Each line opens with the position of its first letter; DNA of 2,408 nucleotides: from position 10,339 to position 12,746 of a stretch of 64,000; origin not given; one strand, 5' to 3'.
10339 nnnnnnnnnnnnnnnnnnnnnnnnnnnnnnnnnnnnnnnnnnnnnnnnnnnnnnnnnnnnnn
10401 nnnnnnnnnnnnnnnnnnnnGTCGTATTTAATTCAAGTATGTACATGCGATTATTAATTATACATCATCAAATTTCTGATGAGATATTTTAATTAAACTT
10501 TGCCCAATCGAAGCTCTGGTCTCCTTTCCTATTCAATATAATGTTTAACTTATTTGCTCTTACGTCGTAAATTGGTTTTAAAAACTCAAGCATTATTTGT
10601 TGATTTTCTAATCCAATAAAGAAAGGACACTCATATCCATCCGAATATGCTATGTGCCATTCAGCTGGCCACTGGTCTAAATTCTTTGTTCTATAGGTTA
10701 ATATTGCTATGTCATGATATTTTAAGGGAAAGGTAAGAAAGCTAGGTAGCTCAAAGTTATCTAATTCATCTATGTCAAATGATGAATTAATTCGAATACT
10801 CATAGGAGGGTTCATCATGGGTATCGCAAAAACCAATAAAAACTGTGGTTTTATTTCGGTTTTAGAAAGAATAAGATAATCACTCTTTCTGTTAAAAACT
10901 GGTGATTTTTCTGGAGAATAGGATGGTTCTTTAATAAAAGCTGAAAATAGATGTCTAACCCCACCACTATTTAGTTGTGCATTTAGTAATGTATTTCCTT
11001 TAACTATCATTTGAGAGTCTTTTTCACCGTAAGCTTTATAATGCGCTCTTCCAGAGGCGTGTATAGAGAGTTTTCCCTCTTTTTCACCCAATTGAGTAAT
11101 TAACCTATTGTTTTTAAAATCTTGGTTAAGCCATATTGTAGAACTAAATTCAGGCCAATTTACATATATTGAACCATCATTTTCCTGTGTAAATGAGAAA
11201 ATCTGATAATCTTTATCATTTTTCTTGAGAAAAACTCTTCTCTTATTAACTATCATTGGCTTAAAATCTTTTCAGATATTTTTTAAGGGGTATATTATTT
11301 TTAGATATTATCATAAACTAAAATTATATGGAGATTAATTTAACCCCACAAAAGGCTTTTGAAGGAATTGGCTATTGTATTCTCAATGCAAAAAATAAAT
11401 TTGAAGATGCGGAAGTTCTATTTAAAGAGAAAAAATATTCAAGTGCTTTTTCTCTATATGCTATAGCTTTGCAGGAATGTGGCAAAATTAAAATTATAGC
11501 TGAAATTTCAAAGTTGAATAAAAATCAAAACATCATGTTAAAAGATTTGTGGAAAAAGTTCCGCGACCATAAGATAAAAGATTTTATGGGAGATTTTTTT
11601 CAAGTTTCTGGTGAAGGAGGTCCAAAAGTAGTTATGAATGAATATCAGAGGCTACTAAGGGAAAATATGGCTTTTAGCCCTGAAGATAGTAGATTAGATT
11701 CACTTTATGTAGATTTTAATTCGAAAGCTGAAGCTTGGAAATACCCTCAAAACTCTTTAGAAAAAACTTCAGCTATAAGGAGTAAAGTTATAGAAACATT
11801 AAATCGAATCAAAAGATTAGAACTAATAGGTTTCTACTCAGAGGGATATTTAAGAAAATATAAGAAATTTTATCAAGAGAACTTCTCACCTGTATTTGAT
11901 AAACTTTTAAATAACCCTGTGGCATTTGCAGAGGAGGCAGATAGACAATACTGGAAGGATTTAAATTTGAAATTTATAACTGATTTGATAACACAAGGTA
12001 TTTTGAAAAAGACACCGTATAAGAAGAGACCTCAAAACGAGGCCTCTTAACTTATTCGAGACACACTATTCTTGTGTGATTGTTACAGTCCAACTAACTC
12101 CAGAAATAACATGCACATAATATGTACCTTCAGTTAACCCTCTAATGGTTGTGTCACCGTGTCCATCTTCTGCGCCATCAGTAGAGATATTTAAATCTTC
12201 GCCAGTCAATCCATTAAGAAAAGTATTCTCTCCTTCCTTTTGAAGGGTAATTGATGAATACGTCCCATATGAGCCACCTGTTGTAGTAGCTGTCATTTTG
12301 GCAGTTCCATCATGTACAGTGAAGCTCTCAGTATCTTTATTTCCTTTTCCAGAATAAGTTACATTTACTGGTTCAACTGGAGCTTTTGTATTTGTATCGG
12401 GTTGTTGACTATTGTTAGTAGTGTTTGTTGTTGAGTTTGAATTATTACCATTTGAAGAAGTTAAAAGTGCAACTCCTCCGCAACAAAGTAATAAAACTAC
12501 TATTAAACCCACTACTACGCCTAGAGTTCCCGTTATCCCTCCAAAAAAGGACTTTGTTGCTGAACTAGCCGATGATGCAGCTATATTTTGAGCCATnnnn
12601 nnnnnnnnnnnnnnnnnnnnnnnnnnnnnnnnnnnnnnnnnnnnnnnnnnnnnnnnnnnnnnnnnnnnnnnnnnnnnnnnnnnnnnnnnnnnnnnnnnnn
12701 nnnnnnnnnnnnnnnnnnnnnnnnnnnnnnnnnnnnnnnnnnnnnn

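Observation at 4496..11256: Co-directional 8-gene cluster: two C5-MTases flank a PD-(D/E)xK nuclease, then SAM-MTase / unknown / nitrilase-type hydrolase. Candidate novel DNA-modification or defence system.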

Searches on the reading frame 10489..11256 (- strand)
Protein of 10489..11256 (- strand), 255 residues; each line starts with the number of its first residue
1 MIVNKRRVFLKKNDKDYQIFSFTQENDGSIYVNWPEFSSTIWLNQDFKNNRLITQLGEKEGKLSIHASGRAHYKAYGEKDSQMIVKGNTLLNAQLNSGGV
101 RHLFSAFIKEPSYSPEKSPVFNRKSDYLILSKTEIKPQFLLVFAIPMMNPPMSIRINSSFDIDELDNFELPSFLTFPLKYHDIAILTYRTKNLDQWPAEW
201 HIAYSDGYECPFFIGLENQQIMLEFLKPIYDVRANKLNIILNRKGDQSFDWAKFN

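Call 3: search_protein_families(library=pfam, proteins=[window:10489-11256:-], max_evalue=0.01)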
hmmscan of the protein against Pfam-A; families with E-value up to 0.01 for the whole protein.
window:10489-11256:- (255 aa): 0 families

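Call 4: search_protein_families(library=ncbifam, proteins=[window:10489-11256:-], max_evalue=0.01)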
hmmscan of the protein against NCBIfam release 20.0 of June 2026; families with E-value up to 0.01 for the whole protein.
window:10489-11256:- (255 aa): 0 families

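Call 7: search_protein_families(library=padloc, proteins=[window:10489-11256:-], max_evalue=0.01)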
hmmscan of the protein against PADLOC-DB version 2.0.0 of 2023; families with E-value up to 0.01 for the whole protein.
window:10489-11256:- (255 aa): 0 families

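Call 26: find_homologous_proteins(query=window:10489-11256:-)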
Query window:10489-11256:- (255 aa): 4 proteins with E <= 0.001 among 182 candidates.
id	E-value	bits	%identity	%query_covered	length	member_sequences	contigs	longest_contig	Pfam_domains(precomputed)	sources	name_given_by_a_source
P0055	1.4e-170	583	100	100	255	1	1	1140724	-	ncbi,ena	-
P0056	5.8e-55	204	44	95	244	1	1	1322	-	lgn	-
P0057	3.9e-51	192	43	90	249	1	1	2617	-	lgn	-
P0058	3.9e-24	103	49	42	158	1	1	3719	-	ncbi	-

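Call 28: find_encoding_contigs(protein=P0057, flank=10000, max_places=3)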
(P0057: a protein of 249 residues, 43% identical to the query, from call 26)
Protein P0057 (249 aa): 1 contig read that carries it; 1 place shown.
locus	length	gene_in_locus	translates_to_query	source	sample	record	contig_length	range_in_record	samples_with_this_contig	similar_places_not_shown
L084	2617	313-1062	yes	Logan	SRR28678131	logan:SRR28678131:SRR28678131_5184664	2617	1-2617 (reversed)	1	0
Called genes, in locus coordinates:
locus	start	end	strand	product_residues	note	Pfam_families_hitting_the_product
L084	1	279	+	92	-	?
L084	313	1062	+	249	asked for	-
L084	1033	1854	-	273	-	-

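Call 29: find_encoding_contigs(protein=P0058, flank=10000, max_places=3)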
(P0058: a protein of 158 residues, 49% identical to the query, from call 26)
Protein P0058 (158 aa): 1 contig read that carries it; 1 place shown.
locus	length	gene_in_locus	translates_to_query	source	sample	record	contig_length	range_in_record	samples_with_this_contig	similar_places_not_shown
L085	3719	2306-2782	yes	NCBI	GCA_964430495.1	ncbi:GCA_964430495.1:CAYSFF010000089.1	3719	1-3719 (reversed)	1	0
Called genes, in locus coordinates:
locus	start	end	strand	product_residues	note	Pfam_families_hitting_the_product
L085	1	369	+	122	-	?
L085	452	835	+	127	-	-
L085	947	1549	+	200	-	-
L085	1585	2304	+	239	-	PF08378:NERD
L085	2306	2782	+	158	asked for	-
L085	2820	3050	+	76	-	-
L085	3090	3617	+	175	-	-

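Call 30: find_encoding_contigs(protein=P0055, flank=10000, max_places=3)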
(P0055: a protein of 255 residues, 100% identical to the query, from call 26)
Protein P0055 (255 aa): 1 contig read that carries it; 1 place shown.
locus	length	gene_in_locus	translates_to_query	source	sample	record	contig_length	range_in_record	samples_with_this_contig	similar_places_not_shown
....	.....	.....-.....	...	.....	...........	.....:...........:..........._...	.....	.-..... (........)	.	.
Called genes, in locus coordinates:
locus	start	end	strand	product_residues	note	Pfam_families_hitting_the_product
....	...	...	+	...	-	-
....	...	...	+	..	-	-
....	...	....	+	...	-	-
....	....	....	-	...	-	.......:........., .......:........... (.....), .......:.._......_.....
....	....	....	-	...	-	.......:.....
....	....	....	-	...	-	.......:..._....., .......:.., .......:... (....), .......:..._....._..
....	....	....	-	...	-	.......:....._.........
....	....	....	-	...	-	-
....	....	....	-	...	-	-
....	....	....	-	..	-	-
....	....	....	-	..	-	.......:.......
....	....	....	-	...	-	-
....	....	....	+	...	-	-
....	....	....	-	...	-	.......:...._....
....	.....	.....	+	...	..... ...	-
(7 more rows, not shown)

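Call 38: search_protein_families(library=phrogs, proteins=[window:10489-11256:-], max_evalue=0.01)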
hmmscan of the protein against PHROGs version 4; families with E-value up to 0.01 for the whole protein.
window:10489-11256:- (255 aa): 0 families

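Call 51: predict_structure(alignment_id=A2)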
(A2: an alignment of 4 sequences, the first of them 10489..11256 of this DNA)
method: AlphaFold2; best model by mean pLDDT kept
length: 255 residues; sequences in the alignment: 4
mean_pLDDT: 42.4   pTM: 0.48
mean pLDDT of the five models: 42.4, 40.9, 39.1, 34.3, 33.9
residues with pLDDT >= 90: 0; 70-90: 0; 50-70: 70; < 50: 185
segments of 3 or more residues with pLDDT < 50: 35-62, 64-100, 106-135, 152-170, 190-255
pLDDT, mean of each block of 10 residues (from residue 1): 55 55 60 48 36 36 44 41 30 37 50 37 41 48 56 45 42 56 56 39 29 42 38 27 23 21
secondary structure, 60 per line:
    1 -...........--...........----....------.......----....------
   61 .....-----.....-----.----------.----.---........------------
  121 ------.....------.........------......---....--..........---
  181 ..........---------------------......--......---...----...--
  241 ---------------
elements in order: E2-12 E15-25 E30-33 E40-46 E51-54 E61-65 E71-75 E101-108 E127-131 E138-146 E153-158 H162-165 E168-177 E181-190 E212-217 E220-225 E229-231 E236-238

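Call 52: search_protein_families(library=pfam, proteins=[L084:1033-1854:-], max_evalue=0.01)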
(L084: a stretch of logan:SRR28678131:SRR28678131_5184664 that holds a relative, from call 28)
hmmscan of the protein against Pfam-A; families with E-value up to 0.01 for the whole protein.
L084:1033-1854:- (273 aa): 0 families

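Call 53: search_protein_representatives(protein=window:10489-11256:-)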
Query: 255 residues. Proteins with E-value up to 0.001 (for the whole library): 90; up to 1e-10: 75; up to 1e-30: 32. The best 90 are listed.
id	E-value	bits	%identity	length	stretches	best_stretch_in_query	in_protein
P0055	4.6e-171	583.0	100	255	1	1-255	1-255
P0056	1.8e-55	204.2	45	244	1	4-241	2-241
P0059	1.7e-50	187.9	43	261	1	5-246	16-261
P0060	1.7e-49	184.7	41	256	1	4-239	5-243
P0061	5.9e-49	182.9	43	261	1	5-244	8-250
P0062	1.8e-48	181.3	41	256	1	2-239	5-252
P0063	1.7e-44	168.3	40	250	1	3-239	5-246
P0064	2.0e-43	164.8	43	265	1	4-218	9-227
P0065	2.4e-41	158.0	39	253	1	5-240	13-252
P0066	5.9e-40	153.4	39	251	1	5-241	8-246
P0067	5.0e-39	150.4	41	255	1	4-235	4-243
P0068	5.4e-39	150.2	38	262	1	4-240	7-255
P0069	9.4e-39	149.5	36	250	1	4-241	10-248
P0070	7.0e-38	146.6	38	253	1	5-231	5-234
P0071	9.3e-37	142.9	39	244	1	5-239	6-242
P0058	1.2e-24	103.2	49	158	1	4-115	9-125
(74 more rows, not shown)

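Call 55: find_encoding_contigs(protein=P0059, flank=8000, max_places=3)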
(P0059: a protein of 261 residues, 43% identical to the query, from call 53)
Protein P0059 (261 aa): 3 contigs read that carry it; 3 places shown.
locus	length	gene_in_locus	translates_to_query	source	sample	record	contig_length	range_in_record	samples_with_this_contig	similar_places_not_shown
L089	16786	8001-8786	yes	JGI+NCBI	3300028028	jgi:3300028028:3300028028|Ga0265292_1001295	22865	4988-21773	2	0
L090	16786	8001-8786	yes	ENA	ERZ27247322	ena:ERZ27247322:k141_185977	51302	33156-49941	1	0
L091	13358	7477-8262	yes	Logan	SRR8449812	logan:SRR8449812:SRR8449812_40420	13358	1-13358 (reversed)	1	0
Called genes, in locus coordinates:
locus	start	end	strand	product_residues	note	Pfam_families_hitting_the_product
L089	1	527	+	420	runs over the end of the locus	-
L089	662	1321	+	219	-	-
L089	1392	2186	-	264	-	PF00561:Abhydrolase_1, PF12146:Hydrolase_4, PF12697:Abhydrolase_6, PF03096:Ndr (weak)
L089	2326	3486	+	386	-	-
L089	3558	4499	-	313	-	PF13641:Glyco_tranf_2_3, PF00535:Glycos_transf_2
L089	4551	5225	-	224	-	PF01522:Polysacc_deac_1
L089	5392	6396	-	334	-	PF00561:Abhydrolase_1, PF12146:Hydrolase_4 (weak), PF12697:Abhydrolase_6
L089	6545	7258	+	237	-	PF00881:Nitroreductase, PF14512:TM1586_NiRdase (faint)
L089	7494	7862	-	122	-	-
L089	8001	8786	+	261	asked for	-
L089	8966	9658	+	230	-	PF00891:Methyltransf_2, PF01209:Ubie_methyltran, PF05175:MTS, PF13489:Methyltransf_23, PF02353:CMAS, PF13847:Methyltransf_31, PF08241:Methyltransf_11, PF08242:Methyltransf_12, +2 more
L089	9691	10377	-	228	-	PF09335:VTT_dom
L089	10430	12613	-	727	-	PF05170:AsmA, PF05359:DUF748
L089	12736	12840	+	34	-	-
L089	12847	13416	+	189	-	PF03193:RsgA_GTPase (faint), PF02421:FeoB_N, PF01926:MMR_HSR1, PF00009:GTP_EFTU (weak)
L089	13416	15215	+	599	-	PF00005:ABC_tran, PF02463:SMC_N (faint), PF13555:AAA_29 (faint), PF25199:nSTAND_NTPase5 (faint), PF01926:MMR_HSR1 (faint), PF05729:NACHT (faint), PF12848:ABC_tran_Xtn, PF00005:ABC_tran, +2 more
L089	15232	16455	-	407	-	-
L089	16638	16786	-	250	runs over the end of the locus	-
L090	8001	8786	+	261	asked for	-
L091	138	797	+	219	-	-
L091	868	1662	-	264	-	PF00561:Abhydrolase_1, PF12146:Hydrolase_4, PF12697:Abhydrolase_6, PF03096:Ndr (weak)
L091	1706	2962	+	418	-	-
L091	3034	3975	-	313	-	PF13641:Glyco_tranf_2_3, PF00535:Glycos_transf_2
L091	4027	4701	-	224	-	PF01522:Polysacc_deac_1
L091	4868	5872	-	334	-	PF00561:Abhydrolase_1, PF12146:Hydrolase_4 (weak), PF12697:Abhydrolase_6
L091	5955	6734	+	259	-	PF14512:TM1586_NiRdase (faint), PF00881:Nitroreductase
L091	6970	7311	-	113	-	-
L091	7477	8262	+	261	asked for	-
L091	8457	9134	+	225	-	PF00891:Methyltransf_2, PF01209:Ubie_methyltran, PF05175:MTS, PF13489:Methyltransf_23, PF02353:CMAS, PF13847:Methyltransf_31, PF08241:Methyltransf_11, PF08242:Methyltransf_12, +2 more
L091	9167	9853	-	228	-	PF09335:VTT_dom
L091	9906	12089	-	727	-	PF05170:AsmA, PF05359:DUF748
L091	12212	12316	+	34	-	-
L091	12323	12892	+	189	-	PF03193:RsgA_GTPase (faint), PF02421:FeoB_N, PF01926:MMR_HSR1, PF00009:GTP_EFTU (weak)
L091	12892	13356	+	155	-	?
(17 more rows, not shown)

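Call 57: search_solved_structures(query=A4, max_evalue=1)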
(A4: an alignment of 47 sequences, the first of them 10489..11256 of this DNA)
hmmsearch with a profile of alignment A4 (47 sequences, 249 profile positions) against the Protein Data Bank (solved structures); distinct sequences matched with E-value up to 1: 1.
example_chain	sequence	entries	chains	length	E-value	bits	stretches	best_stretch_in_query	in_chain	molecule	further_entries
9axt_Bi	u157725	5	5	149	0.59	12.4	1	8-79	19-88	Large ribosomal subunit protein eL24B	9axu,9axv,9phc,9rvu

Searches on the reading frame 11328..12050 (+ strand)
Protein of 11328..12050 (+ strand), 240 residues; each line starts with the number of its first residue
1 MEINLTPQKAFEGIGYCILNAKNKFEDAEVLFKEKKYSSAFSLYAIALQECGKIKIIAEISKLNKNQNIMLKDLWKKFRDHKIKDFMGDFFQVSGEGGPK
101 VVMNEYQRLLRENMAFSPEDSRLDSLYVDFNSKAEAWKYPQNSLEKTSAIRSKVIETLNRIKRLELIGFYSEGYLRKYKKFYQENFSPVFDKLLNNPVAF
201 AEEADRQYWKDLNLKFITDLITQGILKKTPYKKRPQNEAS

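Call 7: search_protein_families(library=padloc, proteins=[window:11328-12050:+], max_evalue=0.01)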
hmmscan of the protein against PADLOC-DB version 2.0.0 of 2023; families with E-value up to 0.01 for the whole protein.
window:11328-12050:+ (240 aa): 2 families
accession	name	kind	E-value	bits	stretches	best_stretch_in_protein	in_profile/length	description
PDLC02353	AbiV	-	5.2e-06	24.3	1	22-150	35-158/196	AbiV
PDLC04558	PDC-M28A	-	0.0029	16.1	1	22-69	10-56/138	-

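Call 37: search_protein_families(library=pfam, proteins=[window:11328-12050:+], max_evalue=0.05)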
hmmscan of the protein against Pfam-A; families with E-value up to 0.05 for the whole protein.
window:11328-12050:+ (240 aa): 2 families
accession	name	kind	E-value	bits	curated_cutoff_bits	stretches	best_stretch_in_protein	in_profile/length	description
PF18728.6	HEPN_AbiV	-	3.1e-20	73.3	27.1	1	10-150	2-144/155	AbiV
PF04212.24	MIT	-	0.043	14.3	30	0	20-51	3-34/66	MIT (microtubule interacting and transport) domain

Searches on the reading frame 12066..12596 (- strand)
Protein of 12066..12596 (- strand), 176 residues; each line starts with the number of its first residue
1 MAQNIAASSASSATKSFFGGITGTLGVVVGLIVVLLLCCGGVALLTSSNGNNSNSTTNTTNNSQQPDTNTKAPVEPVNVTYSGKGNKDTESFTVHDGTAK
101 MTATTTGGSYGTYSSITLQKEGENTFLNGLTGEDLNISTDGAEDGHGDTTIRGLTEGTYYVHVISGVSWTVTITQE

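Call 7: search_protein_families(library=padloc, proteins=[window:12066-12596:-], max_evalue=0.01)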
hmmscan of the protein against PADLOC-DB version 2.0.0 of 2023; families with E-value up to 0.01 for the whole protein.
window:12066-12596:- (176 aa): 0 families

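Call 37: search_protein_families(library=pfam, proteins=[window:12066-12596:-], max_evalue=0.05)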
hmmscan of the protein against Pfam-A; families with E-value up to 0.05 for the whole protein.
window:12066-12596:- (176 aa): 4 families
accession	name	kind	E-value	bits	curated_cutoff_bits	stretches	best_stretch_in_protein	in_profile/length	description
PF01456.22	Mucin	-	0.0041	17.6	34.7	1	28-106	7-87/143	Mucin-like glycoprotein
PF01810.24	LysE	-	0.018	15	25.6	1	5-48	11-54/193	LysE type translocator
PF02674.22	Colicin_V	-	0.025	15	29.3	1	13-54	86-127/144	Colicin V production protein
PF02203.21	TarH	-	0.029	14.7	25.2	1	21-64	7-50/177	Tar ligand binding domain homologue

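Call 38: search_protein_families(library=phrogs, proteins=[window:12066-12596:-], max_evalue=0.01)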
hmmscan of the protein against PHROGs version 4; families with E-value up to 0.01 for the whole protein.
window:12066-12596:- (176 aa): 0 families
